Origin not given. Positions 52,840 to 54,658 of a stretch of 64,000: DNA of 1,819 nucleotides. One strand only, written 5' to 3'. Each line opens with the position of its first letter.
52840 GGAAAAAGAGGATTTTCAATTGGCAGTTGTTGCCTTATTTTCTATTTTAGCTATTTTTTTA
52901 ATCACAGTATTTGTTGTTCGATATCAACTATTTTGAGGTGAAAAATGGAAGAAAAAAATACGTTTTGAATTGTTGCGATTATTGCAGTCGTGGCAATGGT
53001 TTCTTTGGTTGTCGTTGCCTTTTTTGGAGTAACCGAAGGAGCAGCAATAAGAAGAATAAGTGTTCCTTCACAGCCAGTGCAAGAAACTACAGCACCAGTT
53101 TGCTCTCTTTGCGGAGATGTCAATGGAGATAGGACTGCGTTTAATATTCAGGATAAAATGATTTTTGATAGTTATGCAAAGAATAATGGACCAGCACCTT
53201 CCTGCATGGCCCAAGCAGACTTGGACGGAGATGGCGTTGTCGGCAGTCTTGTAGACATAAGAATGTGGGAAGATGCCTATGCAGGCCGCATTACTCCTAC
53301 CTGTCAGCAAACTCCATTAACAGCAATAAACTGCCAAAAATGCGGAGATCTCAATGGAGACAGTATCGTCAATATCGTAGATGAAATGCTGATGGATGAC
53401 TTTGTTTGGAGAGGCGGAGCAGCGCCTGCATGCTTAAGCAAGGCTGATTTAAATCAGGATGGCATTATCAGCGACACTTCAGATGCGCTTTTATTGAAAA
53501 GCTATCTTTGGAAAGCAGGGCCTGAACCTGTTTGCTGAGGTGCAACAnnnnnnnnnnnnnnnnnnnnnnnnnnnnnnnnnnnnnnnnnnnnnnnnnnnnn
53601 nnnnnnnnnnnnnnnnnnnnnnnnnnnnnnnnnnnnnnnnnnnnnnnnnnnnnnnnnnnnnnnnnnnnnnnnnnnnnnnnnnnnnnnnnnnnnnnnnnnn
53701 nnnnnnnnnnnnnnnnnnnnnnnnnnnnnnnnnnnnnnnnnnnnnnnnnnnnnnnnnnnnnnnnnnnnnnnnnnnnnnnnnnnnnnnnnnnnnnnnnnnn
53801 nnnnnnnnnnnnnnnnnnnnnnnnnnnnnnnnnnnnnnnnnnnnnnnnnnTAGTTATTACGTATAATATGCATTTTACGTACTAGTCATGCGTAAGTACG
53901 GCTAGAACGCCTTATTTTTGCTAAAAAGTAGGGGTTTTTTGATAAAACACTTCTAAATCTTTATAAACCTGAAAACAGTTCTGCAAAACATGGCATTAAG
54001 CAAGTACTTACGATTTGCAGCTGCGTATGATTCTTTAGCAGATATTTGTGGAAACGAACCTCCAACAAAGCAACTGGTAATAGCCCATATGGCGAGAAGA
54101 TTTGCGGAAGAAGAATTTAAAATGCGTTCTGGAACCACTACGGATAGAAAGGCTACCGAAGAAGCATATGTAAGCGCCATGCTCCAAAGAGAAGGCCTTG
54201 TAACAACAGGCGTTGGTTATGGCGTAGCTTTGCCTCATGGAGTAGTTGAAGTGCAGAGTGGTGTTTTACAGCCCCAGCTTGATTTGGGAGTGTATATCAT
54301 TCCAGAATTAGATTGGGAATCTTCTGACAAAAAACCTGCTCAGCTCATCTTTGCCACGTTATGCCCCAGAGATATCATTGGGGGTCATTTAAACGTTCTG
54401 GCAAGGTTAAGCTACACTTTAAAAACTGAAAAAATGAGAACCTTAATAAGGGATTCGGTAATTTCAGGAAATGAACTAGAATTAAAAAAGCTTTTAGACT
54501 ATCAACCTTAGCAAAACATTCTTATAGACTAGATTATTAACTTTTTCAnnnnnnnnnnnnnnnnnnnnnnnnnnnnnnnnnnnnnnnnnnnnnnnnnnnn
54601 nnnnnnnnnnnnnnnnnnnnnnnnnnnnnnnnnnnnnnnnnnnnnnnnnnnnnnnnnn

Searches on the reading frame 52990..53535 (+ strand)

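Call 3: search_protein_families(library=pfam, proteins=[window:52990-53535:+], max_evalue=1)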
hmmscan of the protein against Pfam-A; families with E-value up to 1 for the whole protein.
window:52990-53535:+ (182 aa): 5 families
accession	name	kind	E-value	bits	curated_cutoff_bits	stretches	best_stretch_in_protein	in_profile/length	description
PF00404.24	Dockerin_1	-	1.1e-11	45.2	22.9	2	119-173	2-56/57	Dockerin type I domain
PF13202.12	EF-hand_5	-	0.00073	19.4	25.9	1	148-161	4-17/25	EF hand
PF21977.1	DUF6926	-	0.078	13.7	27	1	36-75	5-44/73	Domain of unknown function (DUF6926)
PF01839.29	FG-GAP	-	0.3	11.5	22.1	0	75-82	7-14/37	FG-GAP repeat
PF00036.39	EF-hand_1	-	0.48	10.5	25.4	0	73-84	6-17/29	EF hand domain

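Call 47: search_protein_families(library=ncbifam, proteins=[window:52990-53535:+], max_evalue=0.1)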
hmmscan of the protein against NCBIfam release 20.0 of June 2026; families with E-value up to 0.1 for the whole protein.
window:52990-53535:+ (182 aa): 1 family
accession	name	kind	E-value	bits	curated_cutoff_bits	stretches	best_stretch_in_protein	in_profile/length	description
NF049990.1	CellobisidaseCelK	equivalog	0.0022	16.2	1700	1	118-175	829-884/889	cellulose 1,4-beta-cellobiosidase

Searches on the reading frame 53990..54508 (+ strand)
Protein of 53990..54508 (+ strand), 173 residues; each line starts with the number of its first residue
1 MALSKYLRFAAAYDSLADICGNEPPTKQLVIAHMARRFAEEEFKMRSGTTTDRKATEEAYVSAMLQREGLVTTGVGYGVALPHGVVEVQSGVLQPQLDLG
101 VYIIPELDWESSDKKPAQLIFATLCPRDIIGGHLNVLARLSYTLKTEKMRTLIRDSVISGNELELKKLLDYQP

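Call 3: search_protein_families(library=pfam, proteins=[window:53990-54508:+], max_evalue=1)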
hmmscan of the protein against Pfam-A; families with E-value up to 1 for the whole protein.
window:53990-54508:+ (173 aa): 1 family
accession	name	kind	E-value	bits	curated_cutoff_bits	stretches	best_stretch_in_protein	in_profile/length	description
PF00359.27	PTS_EIIA_2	-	1.3e-16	61.4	27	1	25-155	15-130/144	Phosphoenolpyruvate-dependent sugar phosphotransferase system, EIIA 2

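Call 47: search_protein_families(library=ncbifam, proteins=[window:53990-54508:+], max_evalue=0.1)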
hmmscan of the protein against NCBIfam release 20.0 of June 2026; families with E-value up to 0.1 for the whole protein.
window:53990-54508:+ (173 aa): 8 families
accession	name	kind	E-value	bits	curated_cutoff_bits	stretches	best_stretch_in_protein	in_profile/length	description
TIGR00848.1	fruA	subfamily_domain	2.9e-13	49.8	103.5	1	56-150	35-126/129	fructose PTS transporter subunit IIA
TIGR01419.1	nitro_reg_IIA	equivalog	3.3e-11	43.2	138.7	1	55-154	38-131/145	PTS IIA-like nitrogen regulatory protein PtsN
NF008145.0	PRK10896.1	equivalog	1.5e-09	37.8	221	1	58-149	48-136/161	PTS IIA-like nitrogen regulatory protein PtsN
NF007389.0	PRK09913.1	equivalog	3.2e-08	33.7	151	1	57-144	38-121/148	PTS fructose transporter subunit IIA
NF011663.0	PRK15083.1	subfamily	1e-07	30.4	589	1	49-148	521-616/639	PTS mannitol transporter subunit IICBA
NF008319.0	PRK11109.1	equivalog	7.7e-07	28.7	302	1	52-149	31-122/376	fused PTS fructose transporter subunit IIA/HPr protein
NF007293.0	PRK09765.1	equivalog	1.3e-06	27.3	763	1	55-158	40-141/639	PTS 2-O-a-mannosyl-D-glycerate transporter subunit IIABC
NF010351.0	PRK13779.1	equivalog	0.00013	21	766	1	41-94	20-73/503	bifunctional PTS system fructose-specific transporter subunit IIA/HPr protein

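Call 48: search_protein_families(library=padloc, proteins=[window:53990-54508:+], max_evalue=0.1)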
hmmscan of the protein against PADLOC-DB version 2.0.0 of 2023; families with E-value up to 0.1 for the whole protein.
window:53990-54508:+ (173 aa): 0 families
